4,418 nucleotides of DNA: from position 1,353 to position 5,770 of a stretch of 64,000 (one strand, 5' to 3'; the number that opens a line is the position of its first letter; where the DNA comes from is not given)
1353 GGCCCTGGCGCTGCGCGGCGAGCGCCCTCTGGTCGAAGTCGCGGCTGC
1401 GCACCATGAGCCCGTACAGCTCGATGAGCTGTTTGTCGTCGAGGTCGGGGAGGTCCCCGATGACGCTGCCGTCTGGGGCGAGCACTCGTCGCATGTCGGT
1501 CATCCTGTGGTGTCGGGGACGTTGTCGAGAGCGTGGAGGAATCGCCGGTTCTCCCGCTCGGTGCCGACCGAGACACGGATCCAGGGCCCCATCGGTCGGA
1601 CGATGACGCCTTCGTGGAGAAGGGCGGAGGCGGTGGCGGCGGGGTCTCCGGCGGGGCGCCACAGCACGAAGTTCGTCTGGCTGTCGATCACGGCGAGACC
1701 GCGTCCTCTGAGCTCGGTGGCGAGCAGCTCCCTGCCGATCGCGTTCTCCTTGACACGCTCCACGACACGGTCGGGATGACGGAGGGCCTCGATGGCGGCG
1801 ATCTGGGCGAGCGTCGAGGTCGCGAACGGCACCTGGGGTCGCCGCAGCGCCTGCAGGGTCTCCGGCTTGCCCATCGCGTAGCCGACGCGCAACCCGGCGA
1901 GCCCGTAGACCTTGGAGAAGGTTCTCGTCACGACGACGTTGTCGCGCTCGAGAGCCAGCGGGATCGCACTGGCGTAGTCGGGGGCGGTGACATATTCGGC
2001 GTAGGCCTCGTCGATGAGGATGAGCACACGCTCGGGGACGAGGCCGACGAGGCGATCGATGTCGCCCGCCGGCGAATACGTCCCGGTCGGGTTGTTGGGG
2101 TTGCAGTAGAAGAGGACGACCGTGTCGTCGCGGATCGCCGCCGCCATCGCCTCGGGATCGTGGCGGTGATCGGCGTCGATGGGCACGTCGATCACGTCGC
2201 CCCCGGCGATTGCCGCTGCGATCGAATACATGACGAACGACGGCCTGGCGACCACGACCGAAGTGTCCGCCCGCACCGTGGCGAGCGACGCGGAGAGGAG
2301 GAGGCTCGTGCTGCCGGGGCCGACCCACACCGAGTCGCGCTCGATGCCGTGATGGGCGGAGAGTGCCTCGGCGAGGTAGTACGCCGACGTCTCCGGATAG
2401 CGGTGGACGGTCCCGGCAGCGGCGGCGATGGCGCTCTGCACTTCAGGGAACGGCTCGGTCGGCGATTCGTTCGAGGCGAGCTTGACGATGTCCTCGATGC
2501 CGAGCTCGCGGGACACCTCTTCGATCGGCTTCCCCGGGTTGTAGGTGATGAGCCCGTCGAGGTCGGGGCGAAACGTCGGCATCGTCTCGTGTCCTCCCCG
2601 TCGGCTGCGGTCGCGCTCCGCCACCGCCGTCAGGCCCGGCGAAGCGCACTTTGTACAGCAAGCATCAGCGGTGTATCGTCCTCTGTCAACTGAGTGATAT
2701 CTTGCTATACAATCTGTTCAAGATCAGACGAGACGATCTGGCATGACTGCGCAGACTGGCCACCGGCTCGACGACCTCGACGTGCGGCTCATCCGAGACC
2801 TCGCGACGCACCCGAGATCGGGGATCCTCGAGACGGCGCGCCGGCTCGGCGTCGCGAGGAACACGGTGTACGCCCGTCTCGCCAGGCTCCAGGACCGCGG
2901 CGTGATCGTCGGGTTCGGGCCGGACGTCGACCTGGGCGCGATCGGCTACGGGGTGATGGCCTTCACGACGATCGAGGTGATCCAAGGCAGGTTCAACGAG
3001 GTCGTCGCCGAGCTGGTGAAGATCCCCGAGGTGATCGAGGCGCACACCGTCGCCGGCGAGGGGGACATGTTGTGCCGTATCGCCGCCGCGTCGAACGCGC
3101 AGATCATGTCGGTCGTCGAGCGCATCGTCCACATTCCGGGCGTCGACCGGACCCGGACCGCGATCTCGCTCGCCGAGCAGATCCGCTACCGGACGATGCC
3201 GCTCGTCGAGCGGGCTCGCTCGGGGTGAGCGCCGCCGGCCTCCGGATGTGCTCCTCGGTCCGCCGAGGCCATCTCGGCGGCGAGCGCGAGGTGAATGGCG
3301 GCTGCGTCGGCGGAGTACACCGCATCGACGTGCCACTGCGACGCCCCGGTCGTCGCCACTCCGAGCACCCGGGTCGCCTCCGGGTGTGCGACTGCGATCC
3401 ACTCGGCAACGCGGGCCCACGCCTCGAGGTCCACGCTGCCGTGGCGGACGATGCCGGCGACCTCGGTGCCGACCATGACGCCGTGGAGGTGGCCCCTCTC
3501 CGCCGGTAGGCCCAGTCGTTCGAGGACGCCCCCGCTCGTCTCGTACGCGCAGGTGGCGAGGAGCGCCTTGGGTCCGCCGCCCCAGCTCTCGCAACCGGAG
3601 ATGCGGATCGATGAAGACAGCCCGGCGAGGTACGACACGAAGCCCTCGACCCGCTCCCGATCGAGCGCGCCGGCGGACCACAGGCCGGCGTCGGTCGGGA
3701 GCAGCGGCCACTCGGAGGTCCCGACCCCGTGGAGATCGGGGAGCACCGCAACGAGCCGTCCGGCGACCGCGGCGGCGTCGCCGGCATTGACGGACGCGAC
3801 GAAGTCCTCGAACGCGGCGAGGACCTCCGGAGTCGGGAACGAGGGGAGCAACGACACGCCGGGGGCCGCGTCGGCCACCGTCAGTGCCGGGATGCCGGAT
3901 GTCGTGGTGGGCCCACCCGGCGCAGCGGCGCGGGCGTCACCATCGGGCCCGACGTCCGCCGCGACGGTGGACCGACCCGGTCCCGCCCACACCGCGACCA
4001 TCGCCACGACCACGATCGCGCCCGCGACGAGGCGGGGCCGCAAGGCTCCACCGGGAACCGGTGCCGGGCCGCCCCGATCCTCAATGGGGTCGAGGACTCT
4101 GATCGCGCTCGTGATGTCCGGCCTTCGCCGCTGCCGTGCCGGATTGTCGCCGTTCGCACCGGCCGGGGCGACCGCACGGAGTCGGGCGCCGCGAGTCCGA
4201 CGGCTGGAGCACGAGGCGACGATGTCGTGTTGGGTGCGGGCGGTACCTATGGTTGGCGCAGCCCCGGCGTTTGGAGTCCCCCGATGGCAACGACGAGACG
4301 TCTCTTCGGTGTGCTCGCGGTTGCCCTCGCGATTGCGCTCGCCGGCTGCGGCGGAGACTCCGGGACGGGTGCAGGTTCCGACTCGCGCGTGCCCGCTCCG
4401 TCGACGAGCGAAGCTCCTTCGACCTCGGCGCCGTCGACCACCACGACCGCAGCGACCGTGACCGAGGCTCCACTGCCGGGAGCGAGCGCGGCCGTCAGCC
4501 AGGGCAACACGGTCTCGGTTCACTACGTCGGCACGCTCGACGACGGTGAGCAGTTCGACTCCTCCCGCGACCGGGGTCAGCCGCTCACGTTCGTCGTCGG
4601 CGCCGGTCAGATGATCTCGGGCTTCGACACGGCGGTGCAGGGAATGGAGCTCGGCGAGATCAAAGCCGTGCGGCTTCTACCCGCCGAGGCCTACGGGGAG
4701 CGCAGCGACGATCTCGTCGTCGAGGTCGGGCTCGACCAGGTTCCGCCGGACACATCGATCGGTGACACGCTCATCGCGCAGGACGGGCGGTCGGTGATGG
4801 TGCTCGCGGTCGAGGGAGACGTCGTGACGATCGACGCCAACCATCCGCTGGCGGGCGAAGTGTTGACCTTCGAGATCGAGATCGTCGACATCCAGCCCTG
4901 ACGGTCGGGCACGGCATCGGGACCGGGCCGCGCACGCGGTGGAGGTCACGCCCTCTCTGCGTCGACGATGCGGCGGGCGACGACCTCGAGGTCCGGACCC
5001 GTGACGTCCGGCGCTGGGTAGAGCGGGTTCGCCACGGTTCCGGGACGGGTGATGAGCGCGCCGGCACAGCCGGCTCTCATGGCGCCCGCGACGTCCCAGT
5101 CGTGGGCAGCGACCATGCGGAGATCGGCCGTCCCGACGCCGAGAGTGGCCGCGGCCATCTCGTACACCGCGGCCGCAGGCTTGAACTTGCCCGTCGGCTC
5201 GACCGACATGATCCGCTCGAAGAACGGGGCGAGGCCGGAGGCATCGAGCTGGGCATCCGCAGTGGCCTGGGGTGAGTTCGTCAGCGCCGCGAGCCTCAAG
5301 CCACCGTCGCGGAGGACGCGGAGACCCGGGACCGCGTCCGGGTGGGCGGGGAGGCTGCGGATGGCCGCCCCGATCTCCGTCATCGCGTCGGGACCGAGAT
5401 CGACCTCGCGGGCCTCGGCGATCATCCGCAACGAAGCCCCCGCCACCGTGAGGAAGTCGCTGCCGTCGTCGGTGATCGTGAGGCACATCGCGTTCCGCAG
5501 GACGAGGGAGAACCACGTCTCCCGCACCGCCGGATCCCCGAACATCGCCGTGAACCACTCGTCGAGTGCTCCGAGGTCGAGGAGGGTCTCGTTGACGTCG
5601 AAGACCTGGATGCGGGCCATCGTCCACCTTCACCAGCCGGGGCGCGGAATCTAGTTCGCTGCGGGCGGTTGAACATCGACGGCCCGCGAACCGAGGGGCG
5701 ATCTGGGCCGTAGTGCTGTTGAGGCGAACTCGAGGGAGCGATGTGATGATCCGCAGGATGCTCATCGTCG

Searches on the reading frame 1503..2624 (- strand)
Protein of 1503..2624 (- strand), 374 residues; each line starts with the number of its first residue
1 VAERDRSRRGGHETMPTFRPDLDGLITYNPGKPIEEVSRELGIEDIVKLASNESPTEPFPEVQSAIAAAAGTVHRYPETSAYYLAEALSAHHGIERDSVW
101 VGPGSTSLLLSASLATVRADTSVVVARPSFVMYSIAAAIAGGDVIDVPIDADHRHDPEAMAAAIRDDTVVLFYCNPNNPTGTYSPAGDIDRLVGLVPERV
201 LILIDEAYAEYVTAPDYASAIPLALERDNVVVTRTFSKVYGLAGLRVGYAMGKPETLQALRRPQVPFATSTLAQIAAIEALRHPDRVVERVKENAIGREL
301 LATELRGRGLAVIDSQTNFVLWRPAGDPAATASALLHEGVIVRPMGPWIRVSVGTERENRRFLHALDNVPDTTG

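Call 64: search_protein_families(library=pfam, proteins=[window:1503-2624:-], max_evalue=0.0001)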
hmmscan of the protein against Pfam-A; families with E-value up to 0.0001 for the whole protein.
window:1503-2624:- (374 aa): 1 family
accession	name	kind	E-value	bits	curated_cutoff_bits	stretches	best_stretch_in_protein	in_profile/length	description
PF00155.27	Aminotran_1_2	-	9.3e-63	213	19.7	1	45-366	2-361/361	Aminotransferase class I and II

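Call 67: search_protein_families(library=ncbifam, proteins=[window:1503-2624:-], max_evalue=0.00001)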
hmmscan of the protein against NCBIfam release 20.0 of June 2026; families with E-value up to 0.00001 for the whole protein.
window:1503-2624:- (374 aa): 61 families (the best 25 are shown)
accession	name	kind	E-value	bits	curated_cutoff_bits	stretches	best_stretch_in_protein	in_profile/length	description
NF002878.0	PRK03321.1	subfamily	3.3e-98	328.7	374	1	16-369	3-348/352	histidinol-phosphate transaminase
TIGR01141.1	hisC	equivalog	3.9e-91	305.5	276.55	1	19-368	1-348/349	histidinol-phosphate transaminase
NF003496.0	PRK05166.1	equivalog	1.2e-79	267.8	540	1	17-370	9-370/373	histidinol-phosphate transaminase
NF006580.0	PRK09105.1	subfamily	8.8e-68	228.8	444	1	45-370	47-371/375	pyridoxal phosphate-dependent aminotransferase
NF051461.1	pyoverd_PtaA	equivalog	1.4e-63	214.8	500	1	43-366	33-356/359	pyoverdine biosynthesis transaminase PtaA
NF002877.0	PRK03317.1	equivalog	5.1e-63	213.1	409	1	47-371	34-368/374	histidinol-phosphate transaminase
NF006014.0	PRK08153.1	equivalog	5e-57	193.5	510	1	39-369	28-363/370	pyridoxal phosphate-dependent aminotransferase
TIGR01140.1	L_thr_O3P_dcar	equivalog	1.2e-54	185.7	290.55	1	44-366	17-330/331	threonine-phosphate decarboxylase CobD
NF002726.0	PRK02610.1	equivalog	4.8e-53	180.4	391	1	16-367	3-366/374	histidinol-phosphate transaminase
NF005915.1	PRK07908.1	equivalog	7.5e-36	124.1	360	1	45-366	13-331/332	Rv2231c family histidinol phosphate aminotransferase CobC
NF053748.1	bifunc_CobBC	exception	3.6e-35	121.5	950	1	44-365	480-795/797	bifunctional hydrogenobyrinic acid a,c-diamide synthase/histidinol phosphate aminotransferase CobBC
NF041364.1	GntC_guanitoxin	equivalog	1e-32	113.5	415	1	84-344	42-323/356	guanitoxin biosynthesis PLP-dependent (S)-gamma-hydroxy-L-arginine cyclodehydratase GntC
NF006225.0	PRK08354.1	equivalog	9.2e-29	100.8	288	1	118-368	81-314/318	putative aminotransferase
NF005816.0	PRK07682.1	equivalog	8e-27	93.8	620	1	67-311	63-311/390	aminotransferase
NF004870.0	PRK06225.1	equivalog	8e-26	90.7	351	1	44-343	28-338/380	pyridoxal phosphate-dependent aminotransferase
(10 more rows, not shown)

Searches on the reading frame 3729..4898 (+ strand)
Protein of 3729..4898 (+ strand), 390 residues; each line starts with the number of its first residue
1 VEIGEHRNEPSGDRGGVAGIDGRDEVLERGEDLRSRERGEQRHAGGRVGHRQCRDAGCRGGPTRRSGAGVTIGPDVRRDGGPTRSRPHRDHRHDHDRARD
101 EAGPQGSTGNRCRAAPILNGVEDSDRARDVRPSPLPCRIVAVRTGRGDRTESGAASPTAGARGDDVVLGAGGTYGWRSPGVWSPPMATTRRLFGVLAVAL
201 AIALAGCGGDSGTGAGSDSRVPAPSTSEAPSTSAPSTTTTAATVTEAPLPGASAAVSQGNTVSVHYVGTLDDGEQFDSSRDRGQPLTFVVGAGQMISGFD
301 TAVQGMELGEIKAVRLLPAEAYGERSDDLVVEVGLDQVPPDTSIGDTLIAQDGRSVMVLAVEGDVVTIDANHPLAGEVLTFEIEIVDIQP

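Call 64: search_protein_families(library=pfam, proteins=[window:3729-4898:+], max_evalue=0.0001)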
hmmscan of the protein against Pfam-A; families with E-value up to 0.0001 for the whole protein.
window:3729-4898:+ (390 aa): 1 family
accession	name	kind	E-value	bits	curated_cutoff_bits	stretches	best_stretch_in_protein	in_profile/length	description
PF00254.34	FKBP_C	-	5.8e-22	78.3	21.1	1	256-327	5-76/94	FKBP-type peptidyl-prolyl cis-trans isomerase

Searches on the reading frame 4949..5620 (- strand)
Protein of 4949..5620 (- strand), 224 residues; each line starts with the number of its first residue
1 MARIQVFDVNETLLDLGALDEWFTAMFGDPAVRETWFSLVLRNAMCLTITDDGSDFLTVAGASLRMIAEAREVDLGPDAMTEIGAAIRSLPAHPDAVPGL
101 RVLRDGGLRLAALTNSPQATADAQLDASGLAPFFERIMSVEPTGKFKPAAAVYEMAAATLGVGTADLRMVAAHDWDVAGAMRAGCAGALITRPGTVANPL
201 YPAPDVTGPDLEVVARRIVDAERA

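Call 64: search_protein_families(library=pfam, proteins=[window:4949-5620:-], max_evalue=0.0001)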
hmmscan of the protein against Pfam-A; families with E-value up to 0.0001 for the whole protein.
window:4949-5620:- (224 aa): 2 families
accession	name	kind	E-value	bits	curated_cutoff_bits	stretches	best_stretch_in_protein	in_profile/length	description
PF00702.32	Hydrolase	-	1.7e-11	45.3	26.4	1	6-184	5-191/191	haloacid dehalogenase-like hydrolase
PF13419.12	HAD_2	-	1.1e-07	32.6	23.8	1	92-186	80-174/178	Haloacid dehalogenase-like hydrolase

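Call 67: search_protein_families(library=ncbifam, proteins=[window:4949-5620:-], max_evalue=0.00001)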
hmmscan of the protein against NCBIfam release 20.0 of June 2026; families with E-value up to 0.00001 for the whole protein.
window:4949-5620:- (224 aa): 10 families
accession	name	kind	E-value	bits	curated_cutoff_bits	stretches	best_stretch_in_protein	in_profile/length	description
TIGR01428.1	HAD_type_II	equivalog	1.1e-43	149.5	125.4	1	3-195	2-195/197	haloacid dehalogenase type II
TIGR02253.1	CTE7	subfamily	2.1e-13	50.5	169.75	1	86-206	89-212/221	TIGR02253 family HAD-type hydrolase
TIGR01493.1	HAD-SF-IA-v2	subfamily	6e-12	46.1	39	1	81-182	67-160/161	HAD-IA family hydrolase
TIGR01449.2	PGP_bact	equivalog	3e-09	36.7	180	1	93-191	87-185/213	phosphoglycolate phosphatase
NF009695.0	PRK13222.1-2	equivalog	9.3e-09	35.1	225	1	93-186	96-189/226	phosphoglycolate phosphatase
TIGR01454.1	AHBA_synth_RP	hypoth_equivalog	6e-08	32.6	246.65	1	95-189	79-173/205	AHBA synthesis associated protein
TIGR02254.1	YjjG_YfnB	equivalog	2.3e-07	30.5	159.9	1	99-189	105-195/223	YjjG family noncanonical pyrimidine nucleotidase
NF009804.0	PRK13288.1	equivalog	1.4e-06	28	218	1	99-189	90-180/215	pyrophosphatase PpaX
NF008018.0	PRK10748.1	equivalog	1.6e-06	27.5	225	1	110-190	131-207/238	5-amino-6-(5-phospho-D-ribitylamino)uracil phosphatase YigB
NF053830.1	RUBPPhHalo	equivalog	2.8e-06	27.1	330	1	88-193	100-206/234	ribulose-1,5-bisphosphate 5-phosphatase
